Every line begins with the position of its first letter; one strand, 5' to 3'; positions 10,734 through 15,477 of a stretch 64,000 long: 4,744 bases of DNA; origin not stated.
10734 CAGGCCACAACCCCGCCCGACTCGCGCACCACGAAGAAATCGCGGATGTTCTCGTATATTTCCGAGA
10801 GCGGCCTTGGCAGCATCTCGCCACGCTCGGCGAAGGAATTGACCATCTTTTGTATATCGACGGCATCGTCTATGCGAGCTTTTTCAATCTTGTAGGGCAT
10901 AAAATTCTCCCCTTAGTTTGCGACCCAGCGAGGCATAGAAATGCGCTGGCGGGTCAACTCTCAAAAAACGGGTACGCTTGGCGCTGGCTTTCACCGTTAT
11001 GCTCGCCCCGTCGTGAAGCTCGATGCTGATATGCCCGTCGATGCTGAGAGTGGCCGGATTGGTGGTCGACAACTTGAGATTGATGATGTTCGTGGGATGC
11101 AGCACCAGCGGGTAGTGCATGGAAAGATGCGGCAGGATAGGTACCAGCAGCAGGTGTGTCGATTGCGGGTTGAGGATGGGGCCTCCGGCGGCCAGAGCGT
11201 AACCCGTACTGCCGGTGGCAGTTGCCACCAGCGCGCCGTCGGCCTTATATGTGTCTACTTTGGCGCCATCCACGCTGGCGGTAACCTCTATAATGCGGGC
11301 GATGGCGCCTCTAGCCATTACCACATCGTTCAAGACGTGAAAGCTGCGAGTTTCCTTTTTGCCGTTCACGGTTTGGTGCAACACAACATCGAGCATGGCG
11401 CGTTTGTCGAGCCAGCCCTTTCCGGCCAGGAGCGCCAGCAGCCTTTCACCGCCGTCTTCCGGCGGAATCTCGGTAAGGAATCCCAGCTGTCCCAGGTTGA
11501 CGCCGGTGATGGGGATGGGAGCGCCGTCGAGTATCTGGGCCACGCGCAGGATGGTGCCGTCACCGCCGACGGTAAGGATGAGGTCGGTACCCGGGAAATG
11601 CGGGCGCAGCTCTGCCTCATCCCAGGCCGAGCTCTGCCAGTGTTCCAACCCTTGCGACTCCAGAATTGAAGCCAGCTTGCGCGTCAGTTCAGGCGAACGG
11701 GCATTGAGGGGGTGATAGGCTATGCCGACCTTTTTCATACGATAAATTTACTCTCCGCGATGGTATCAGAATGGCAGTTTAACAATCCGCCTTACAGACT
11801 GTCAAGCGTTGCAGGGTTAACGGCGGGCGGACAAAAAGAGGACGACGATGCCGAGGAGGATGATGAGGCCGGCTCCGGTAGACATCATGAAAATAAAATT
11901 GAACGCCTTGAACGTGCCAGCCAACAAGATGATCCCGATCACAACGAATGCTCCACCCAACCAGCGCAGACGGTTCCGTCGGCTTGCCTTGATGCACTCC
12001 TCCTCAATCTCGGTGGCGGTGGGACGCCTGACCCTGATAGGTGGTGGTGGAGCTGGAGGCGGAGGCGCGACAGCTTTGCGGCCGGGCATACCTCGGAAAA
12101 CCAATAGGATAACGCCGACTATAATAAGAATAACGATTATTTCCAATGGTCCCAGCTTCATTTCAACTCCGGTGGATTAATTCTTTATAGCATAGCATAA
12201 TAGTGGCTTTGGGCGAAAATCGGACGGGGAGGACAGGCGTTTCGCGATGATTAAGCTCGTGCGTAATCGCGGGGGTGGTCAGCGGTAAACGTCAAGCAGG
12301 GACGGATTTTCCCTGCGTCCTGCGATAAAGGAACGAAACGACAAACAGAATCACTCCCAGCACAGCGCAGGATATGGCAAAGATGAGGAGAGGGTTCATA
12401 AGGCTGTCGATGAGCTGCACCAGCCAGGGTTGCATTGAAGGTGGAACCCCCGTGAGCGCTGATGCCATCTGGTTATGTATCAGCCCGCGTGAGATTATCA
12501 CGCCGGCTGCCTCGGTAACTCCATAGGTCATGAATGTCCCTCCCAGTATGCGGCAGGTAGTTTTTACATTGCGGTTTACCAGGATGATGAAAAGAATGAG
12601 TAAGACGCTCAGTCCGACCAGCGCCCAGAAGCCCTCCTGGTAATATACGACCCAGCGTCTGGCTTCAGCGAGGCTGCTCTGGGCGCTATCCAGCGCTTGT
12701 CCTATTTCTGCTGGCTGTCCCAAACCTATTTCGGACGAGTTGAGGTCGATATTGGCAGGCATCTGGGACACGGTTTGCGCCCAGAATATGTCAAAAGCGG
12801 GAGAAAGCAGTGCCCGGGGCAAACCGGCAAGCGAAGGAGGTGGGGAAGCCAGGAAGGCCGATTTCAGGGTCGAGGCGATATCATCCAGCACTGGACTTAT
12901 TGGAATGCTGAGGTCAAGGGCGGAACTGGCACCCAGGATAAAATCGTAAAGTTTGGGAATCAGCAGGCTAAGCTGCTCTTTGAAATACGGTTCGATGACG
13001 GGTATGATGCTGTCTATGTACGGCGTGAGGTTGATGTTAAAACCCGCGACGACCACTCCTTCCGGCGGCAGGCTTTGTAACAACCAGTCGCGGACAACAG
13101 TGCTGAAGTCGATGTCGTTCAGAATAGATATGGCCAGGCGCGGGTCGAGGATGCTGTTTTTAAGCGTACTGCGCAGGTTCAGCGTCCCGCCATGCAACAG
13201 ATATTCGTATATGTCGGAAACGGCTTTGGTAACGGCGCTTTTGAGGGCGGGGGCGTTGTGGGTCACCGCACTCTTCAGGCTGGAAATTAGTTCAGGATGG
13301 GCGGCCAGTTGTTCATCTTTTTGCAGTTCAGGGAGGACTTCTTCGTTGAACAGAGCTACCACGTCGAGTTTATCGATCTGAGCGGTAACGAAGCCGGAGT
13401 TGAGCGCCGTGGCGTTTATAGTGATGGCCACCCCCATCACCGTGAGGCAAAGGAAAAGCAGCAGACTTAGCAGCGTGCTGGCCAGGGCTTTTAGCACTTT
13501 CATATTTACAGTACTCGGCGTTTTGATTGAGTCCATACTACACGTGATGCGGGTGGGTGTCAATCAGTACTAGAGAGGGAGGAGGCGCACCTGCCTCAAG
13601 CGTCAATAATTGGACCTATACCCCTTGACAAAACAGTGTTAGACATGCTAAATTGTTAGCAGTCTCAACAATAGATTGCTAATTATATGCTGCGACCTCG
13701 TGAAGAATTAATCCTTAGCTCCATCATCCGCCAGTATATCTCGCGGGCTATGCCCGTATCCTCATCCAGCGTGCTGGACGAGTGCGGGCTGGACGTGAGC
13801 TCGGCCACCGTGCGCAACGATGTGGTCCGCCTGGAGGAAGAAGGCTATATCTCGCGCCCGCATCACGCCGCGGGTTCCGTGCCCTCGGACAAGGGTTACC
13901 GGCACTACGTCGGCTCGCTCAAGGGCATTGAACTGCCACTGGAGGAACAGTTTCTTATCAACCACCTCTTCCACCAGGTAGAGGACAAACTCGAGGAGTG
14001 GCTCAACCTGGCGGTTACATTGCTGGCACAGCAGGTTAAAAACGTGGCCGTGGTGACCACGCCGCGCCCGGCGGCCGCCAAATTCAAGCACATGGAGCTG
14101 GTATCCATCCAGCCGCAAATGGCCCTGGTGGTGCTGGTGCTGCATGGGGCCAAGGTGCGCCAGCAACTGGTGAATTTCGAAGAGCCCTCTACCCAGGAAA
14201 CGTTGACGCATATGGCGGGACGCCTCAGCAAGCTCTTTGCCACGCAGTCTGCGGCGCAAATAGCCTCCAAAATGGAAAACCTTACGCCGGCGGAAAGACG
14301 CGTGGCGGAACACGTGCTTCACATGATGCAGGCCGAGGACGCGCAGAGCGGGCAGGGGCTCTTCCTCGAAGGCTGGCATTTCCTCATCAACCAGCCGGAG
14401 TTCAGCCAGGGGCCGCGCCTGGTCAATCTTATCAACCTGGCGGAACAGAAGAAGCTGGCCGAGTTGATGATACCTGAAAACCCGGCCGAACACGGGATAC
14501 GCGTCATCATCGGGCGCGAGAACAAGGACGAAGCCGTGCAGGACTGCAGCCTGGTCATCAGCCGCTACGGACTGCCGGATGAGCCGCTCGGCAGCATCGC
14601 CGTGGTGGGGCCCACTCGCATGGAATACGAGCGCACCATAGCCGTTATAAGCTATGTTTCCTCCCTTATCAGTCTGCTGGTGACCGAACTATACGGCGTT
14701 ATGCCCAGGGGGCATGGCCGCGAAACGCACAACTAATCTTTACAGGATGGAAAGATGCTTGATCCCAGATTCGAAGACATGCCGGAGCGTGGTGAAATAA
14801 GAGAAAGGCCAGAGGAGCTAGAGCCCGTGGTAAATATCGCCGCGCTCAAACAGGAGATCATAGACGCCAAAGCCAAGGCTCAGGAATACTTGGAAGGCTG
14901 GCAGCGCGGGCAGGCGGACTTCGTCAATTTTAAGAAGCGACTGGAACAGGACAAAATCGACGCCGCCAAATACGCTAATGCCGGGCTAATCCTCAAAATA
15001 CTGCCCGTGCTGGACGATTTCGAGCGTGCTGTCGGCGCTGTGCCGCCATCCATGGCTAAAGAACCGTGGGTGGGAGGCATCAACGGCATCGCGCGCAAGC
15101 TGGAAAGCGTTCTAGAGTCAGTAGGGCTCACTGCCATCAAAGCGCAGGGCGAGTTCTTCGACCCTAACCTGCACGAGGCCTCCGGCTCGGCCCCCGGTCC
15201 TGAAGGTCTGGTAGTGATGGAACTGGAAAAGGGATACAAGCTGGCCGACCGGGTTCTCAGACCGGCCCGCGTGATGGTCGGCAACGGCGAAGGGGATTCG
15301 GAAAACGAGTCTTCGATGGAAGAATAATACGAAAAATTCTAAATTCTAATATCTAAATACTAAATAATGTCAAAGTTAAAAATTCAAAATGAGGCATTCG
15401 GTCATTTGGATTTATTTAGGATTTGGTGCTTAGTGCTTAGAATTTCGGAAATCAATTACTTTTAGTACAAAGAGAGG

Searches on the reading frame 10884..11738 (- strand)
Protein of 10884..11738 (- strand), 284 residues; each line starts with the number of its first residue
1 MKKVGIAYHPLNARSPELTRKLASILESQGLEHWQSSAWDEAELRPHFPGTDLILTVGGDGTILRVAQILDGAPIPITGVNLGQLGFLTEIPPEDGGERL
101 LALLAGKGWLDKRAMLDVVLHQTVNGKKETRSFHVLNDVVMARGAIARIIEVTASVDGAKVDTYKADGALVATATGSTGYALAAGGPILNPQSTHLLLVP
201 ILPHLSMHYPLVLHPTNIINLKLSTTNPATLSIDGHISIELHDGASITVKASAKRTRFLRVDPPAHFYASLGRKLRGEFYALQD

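Call 58: search_protein_families(library=pfam, proteins=[window:10884-11738:-])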
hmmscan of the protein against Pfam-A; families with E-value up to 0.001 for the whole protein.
window:10884-11738:- (284 aa): 3 families
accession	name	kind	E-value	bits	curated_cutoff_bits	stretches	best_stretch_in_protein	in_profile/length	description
PF20143.4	NAD_kinase_C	-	7.6e-28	97.2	23.7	1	136-260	1-125/126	ATP-NAD kinase C-terminal domain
PF01513.26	NAD_kinase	-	2.8e-18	66.9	25.5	1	18-106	40-128/130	ATP-NAD kinase N-terminal domain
PF00781.29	DAGK_cat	-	0.00044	20.3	23.6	1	50-83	55-90/125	Diacylglycerol kinase catalytic domain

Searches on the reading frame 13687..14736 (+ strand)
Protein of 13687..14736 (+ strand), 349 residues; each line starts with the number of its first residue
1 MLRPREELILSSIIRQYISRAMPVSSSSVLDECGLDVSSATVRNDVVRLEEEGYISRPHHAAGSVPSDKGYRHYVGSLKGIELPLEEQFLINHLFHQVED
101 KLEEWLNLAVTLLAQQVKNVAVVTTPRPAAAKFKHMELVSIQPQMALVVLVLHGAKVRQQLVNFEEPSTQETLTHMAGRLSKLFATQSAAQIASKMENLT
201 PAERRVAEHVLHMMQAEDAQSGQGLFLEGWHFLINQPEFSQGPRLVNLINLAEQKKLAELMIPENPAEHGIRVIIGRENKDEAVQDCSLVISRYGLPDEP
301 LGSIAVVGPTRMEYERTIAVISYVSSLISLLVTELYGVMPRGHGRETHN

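Call 59: search_protein_families(library=pfam, proteins=[window:13687-14736:+])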
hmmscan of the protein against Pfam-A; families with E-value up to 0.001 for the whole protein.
window:13687-14736:+ (349 aa): 2 families
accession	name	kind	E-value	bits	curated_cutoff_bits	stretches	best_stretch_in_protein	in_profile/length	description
PF01628.27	HrcA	-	1.6e-47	162.7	22.2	1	103-318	1-215/215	HrcA protein C terminal domain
PF08220.18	HTH_DeoR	-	3.9e-05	23.8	21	1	35-64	24-53/57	DeoR-like helix-turn-helix domain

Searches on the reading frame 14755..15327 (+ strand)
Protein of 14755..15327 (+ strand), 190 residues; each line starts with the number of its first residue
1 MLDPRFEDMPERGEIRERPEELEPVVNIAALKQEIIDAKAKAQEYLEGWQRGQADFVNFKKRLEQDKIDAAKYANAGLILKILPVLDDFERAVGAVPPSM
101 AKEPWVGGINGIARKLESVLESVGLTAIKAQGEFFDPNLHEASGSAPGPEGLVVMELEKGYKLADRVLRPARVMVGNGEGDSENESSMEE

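Call 59: search_protein_families(library=pfam, proteins=[window:14755-15327:+])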
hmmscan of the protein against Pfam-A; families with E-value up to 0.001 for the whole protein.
window:14755-15327:+ (190 aa): 1 family
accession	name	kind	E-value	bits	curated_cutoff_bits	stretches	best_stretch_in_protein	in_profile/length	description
PF01025.24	GrpE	-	4.1e-40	137.6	25.8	1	27-176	12-164/165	GrpE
